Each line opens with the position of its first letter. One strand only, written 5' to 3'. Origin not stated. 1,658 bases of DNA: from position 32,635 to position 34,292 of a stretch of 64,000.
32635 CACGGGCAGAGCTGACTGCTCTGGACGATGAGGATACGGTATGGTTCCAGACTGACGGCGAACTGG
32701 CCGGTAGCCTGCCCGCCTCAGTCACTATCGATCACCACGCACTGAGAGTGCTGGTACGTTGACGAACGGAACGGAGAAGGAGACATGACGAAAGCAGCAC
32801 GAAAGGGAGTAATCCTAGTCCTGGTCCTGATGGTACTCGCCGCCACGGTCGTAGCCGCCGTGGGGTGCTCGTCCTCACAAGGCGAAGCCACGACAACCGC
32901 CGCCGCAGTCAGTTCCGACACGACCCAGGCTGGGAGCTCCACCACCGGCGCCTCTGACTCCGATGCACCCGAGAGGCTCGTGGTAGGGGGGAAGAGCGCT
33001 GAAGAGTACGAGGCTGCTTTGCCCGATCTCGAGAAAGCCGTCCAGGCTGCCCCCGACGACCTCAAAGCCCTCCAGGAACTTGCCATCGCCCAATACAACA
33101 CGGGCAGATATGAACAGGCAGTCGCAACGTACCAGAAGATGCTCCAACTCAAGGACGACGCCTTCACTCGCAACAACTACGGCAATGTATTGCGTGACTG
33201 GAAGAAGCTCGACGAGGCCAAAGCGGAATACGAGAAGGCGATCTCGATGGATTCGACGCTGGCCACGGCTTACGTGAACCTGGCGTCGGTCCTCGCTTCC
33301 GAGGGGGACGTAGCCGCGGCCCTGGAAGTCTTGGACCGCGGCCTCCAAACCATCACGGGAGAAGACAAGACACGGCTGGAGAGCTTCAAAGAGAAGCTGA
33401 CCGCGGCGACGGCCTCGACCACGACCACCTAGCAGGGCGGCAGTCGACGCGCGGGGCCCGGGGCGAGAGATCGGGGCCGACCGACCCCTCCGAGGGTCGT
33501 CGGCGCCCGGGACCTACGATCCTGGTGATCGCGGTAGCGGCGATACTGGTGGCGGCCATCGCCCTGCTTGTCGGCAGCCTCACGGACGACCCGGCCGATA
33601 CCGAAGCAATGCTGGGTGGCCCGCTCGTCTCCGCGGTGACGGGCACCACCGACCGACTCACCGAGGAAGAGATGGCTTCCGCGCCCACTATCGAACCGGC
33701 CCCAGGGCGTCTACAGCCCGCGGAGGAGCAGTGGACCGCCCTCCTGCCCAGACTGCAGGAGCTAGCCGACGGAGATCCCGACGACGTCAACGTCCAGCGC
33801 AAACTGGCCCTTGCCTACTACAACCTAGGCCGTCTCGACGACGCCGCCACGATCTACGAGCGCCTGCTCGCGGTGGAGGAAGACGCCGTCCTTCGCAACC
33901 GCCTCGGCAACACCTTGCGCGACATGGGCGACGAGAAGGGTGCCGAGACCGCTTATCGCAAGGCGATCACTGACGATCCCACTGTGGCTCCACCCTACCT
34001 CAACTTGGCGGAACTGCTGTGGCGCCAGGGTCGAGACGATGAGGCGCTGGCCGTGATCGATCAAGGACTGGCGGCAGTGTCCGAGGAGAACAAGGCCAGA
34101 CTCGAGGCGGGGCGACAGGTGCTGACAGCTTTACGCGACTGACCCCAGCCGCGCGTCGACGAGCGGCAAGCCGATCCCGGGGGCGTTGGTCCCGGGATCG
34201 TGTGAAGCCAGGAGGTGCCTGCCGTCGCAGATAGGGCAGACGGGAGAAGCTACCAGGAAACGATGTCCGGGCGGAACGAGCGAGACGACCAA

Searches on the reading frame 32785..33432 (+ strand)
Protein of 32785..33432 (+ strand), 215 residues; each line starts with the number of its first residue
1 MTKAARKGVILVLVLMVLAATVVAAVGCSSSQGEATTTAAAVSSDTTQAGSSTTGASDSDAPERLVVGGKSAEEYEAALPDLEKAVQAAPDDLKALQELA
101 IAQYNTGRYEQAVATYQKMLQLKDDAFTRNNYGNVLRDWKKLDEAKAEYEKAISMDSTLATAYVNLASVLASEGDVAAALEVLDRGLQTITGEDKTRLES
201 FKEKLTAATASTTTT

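Call 54: search_protein_families(library=pfam, max_evalue=0.000001, proteins=[window:32785-33432:+])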
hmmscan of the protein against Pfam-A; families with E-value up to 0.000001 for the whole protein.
window:32785-33432:+ (215 aa): 12 families
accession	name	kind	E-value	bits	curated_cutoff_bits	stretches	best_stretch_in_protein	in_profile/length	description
PF13181.12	TPR_8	-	9.7e-15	53.9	25.7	0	130-157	5-32/34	Tetratricopeptide repeat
PF14559.12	TPR_19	-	1.4e-14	54.6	25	1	72-125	4-57/68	Tetratricopeptide repeat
PF00515.34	TPR_1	-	1.2e-13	50.7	27.8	0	94-123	2-31/34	Tetratricopeptide repeat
PF07719.23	TPR_2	-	1.3e-12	47.2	27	0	94-124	2-32/34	Tetratricopeptide repeat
PF13414.12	TPR_11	-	4.7e-12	45.8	26.8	0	133-171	1-39/42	TPR repeat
PF13432.12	TPR_16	-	2e-11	44.6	32.7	0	72-125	10-63/65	Tetratricopeptide repeat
PF13424.12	TPR_12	-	2.8e-11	43.9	30.1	0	73-122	17-74/77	Tetratricopeptide repeat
PF13431.12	TPR_17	-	6.5e-11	42.1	24.4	0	83-113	3-33/34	Tetratricopeptide repeat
PF13428.12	TPR_14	-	1.4e-08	35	23.5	0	162-189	3-30/44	Tetratricopeptide repeat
PF13371.12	TPR_9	-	2.3e-08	34.3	35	0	72-126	8-62/73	Tetratricopeptide repeat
PF23914.1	TPR_CcmH_CycH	-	3.7e-08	33.8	42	0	71-124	99-152/158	Cytochrome c-type biogenesis protein H TPR domain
PF13176.12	TPR_7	-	4e-07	30.1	27.9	0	95-125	1-31/36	Tetratricopeptide repeat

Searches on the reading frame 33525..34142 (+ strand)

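Call 54: search_protein_families(library=pfam, max_evalue=0.000001, proteins=[window:33525-34142:+])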
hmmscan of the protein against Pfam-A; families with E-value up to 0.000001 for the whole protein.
window:33525-34142:+ (205 aa): 13 families
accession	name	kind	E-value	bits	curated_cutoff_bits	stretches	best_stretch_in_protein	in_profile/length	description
PF14559.12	TPR_19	-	2.4e-15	57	25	1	132-185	2-55/68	Tetratricopeptide repeat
PF07719.23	TPR_2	-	1.2e-14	53.6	27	0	91-119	4-32/34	Tetratricopeptide repeat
PF13428.12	TPR_14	-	8.1e-13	48.1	23.5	0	89-127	2-41/44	Tetratricopeptide repeat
PF13181.12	TPR_8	-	4.5e-12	45.5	25.7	0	124-149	4-29/34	Tetratricopeptide repeat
PF13424.12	TPR_12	-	2.7e-11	43.9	30.1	0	62-117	18-74/77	Tetratricopeptide repeat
PF13414.12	TPR_11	-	4e-11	42.9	26.8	0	128-169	1-42/42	TPR repeat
PF13432.12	TPR_16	-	4.1e-11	43.5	32.7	0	126-185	2-61/65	Tetratricopeptide repeat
PF13374.12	TPR_10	-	5.5e-11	42.6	27.5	0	123-149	4-30/42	Tetratricopeptide repeat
PF00515.34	TPR_1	-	6.1e-11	42.1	27.8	0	123-149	3-29/34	Tetratricopeptide repeat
PF13176.12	TPR_7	-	1.3e-09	37.8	27.9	0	94-120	5-31/36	Tetratricopeptide repeat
PF13174.12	TPR_6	-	2.2e-09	37.8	26.3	0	93-115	5-27/33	Tetratricopeptide repeat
PF13431.12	TPR_17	-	2.8e-09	37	24.4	0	143-175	1-33/34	Tetratricopeptide repeat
PF07721.20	TPR_4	-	5.9e-08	33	27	0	157-180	3-26/26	Tetratricopeptide repeat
